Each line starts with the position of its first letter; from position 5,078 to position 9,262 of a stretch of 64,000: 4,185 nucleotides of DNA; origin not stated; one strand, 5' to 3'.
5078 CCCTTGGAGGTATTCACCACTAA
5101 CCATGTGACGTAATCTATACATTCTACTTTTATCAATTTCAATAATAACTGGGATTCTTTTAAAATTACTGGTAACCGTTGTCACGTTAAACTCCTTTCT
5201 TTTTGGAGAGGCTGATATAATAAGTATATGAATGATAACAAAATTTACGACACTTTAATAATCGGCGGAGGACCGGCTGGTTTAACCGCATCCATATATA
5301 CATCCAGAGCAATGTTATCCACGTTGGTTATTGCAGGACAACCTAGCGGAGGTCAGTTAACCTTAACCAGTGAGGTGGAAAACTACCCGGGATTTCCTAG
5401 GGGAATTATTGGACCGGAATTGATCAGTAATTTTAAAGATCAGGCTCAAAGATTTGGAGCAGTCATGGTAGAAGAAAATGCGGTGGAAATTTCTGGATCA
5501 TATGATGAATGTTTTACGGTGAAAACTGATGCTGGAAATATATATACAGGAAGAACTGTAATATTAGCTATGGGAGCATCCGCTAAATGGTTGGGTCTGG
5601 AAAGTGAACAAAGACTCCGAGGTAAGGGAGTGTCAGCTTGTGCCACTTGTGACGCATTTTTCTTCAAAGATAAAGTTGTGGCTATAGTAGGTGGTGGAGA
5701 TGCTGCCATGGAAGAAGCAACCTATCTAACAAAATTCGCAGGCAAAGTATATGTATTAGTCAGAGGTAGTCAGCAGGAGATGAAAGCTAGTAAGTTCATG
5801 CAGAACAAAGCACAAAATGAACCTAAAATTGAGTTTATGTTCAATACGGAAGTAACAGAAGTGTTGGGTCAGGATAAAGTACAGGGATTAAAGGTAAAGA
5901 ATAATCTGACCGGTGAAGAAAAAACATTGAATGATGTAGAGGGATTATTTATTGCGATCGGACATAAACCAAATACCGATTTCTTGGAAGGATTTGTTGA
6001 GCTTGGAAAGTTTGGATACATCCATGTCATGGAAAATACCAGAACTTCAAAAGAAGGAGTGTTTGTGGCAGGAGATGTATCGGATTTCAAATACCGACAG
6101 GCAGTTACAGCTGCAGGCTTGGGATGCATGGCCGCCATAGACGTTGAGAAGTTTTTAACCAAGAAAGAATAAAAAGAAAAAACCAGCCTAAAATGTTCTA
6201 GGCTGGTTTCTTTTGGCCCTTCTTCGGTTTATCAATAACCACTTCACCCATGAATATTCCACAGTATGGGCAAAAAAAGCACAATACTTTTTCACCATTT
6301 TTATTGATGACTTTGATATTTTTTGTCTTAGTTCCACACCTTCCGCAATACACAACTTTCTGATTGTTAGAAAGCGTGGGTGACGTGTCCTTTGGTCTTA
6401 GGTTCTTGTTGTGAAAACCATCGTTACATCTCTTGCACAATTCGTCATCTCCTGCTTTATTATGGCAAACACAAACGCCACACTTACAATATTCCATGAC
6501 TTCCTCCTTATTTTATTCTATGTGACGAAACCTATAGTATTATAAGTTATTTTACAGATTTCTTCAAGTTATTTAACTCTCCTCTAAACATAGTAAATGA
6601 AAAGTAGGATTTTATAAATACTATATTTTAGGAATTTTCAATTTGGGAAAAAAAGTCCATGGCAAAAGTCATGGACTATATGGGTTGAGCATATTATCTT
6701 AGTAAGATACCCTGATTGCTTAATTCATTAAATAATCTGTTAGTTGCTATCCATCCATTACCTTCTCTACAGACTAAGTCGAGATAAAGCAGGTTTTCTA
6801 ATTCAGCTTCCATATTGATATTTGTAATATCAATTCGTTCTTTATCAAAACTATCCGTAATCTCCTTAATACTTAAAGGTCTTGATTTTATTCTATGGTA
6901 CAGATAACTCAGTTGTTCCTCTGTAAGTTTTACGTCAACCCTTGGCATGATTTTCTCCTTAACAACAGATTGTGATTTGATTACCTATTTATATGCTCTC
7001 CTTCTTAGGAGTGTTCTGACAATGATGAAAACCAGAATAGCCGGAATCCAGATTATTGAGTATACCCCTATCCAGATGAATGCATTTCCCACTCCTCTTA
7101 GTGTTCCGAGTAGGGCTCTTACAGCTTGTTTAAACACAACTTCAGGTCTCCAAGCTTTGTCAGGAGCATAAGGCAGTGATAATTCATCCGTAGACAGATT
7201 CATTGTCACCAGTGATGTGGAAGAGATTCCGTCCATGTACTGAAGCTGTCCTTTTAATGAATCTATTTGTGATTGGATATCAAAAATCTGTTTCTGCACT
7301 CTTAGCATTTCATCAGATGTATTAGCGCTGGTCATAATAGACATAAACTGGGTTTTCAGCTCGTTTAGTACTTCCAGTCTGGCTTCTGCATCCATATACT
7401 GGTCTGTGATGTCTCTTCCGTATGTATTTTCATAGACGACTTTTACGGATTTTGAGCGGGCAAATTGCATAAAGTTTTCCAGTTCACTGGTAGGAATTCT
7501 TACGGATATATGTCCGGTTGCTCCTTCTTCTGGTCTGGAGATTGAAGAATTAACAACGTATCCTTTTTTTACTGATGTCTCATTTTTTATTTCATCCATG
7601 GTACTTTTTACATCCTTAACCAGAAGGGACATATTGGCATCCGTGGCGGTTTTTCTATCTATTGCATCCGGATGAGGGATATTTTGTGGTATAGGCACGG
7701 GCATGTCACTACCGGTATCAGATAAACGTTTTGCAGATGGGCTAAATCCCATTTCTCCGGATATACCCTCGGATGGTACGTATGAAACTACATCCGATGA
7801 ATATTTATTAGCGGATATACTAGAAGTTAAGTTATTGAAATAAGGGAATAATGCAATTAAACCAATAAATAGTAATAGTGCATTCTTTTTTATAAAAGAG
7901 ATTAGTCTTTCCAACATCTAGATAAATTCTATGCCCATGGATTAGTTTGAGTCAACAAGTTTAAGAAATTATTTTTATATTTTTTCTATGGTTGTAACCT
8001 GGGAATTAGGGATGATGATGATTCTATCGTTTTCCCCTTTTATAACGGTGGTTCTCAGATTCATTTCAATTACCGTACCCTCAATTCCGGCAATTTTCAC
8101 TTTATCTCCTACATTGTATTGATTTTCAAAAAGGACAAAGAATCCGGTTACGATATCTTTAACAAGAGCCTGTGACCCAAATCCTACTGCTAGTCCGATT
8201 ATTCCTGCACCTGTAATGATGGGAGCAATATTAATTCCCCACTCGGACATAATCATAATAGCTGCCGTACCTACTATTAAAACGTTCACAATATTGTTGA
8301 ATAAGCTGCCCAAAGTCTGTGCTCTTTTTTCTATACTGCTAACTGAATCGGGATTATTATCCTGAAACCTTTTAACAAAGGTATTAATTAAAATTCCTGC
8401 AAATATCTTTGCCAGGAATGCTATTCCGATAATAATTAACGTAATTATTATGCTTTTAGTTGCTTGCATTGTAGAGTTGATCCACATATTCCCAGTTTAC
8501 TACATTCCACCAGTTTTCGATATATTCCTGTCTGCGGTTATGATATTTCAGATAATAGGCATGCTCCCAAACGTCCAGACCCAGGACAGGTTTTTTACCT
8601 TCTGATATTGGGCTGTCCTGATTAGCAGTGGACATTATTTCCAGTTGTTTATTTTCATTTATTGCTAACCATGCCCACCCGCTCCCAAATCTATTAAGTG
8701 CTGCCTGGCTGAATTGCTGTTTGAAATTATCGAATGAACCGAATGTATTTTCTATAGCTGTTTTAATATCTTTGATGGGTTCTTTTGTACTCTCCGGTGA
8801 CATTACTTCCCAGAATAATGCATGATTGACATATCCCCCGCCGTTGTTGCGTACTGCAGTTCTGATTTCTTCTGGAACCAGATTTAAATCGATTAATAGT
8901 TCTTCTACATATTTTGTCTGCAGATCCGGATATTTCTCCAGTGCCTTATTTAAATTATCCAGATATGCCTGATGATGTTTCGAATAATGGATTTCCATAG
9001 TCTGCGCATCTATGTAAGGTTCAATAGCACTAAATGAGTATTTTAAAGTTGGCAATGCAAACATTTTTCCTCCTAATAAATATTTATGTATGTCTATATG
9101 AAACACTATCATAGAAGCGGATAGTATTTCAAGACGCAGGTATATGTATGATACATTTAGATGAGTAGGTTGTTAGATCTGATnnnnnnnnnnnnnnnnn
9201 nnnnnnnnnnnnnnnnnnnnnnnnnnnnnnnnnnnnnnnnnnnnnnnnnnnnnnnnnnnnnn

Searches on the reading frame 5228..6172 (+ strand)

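Call 58: search_protein_families(library=pfam, proteins=[window:5228-6172:+], max_evalue=0.001)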
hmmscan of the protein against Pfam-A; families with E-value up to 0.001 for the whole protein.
window:5228-6172:+ (314 aa): 8 families
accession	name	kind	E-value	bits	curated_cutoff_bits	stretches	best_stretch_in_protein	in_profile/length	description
PF07992.20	Pyr_redox_2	-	2.1e-45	155.8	26.1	1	7-296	1-288/291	Pyridine nucleotide-disulphide oxidoreductase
PF13738.12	Pyr_redox_3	-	2.2e-19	70.3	30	1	82-282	101-305/305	Pyridine nucleotide-disulphide oxidoreductase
PF00070.33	Pyr_redox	-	1.9e-13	51.1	22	1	151-224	2-80/82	Pyridine nucleotide-disulphide oxidoreductase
PF01266.30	DAO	-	3.7e-06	27.2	27.9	0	65-125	151-212/353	FAD dependent oxidoreductase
PF00890.30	FAD_binding_2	-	6e-06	26.1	20.4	1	8-45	1-39/414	FAD binding domain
PF03486.20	HI0933_like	-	1.6e-05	24.9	50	0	8-42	2-36/244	HI0933-like protein Rossmann domain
PF01134.28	GIDA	-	3.3e-05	23.6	22.1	0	9-36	2-29/391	Glucose inhibited division protein A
PF12831.13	FAD_oxidored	-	0.00011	22.1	27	0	8-45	1-39/416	FAD dependent oxidoreductase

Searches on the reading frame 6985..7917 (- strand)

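Call 58: search_protein_families(library=pfam, proteins=[window:6985-7917:-], max_evalue=0.001)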
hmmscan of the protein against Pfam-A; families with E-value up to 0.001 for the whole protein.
window:6985-7917:- (310 aa): 1 family
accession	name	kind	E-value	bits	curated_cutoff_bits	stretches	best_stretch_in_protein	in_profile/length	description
PF14257.11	DUF4349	-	6.6e-38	130.6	27.7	1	88-300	1-211/213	Domain of unknown function (DUF4349)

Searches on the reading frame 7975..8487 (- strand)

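Call 58: search_protein_families(library=pfam, proteins=[window:7975-8487:-], max_evalue=0.001)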
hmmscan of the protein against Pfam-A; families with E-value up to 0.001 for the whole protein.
window:7975-8487:- (170 aa): 3 families
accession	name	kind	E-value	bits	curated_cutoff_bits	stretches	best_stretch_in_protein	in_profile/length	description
PF00924.24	MS_channel_2nd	-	9.5e-19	67.7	20.2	1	108-166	2-60/68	Mechanosensitive ion channel, beta-domain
PF21088.3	MS_channel_1st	-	2.8e-10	40.4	23.1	1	65-106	1-42/42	Mechanosensitive ion channel, transmembrane helices 2/3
PF25392.1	MS_channel_TM1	-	0.00017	22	27.1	1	14-85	3-73/79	Mechanosensitive ion channel, transmembrane helix 1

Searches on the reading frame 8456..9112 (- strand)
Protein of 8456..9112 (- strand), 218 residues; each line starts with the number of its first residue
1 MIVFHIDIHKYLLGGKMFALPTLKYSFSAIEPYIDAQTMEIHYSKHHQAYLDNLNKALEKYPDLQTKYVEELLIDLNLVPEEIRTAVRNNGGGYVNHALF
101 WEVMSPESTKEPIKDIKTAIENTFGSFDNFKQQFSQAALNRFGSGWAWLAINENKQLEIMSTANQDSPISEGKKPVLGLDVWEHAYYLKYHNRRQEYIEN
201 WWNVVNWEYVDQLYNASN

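Call 58: search_protein_families(library=pfam, proteins=[window:8456-9112:-], max_evalue=0.001)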
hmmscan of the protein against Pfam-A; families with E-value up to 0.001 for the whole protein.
window:8456-9112:- (218 aa): 2 families
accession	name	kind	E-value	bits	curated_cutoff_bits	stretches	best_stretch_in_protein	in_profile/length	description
PF02777.23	Sod_Fe_C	-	7.1e-44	148.5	20.9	1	114-212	3-101/102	Iron/manganese superoxide dismutases, C-terminal domain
PF00081.27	Sod_Fe_N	-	1.4e-27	96.4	27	1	18-105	2-82/82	Iron/manganese superoxide dismutases, alpha-hairpin domain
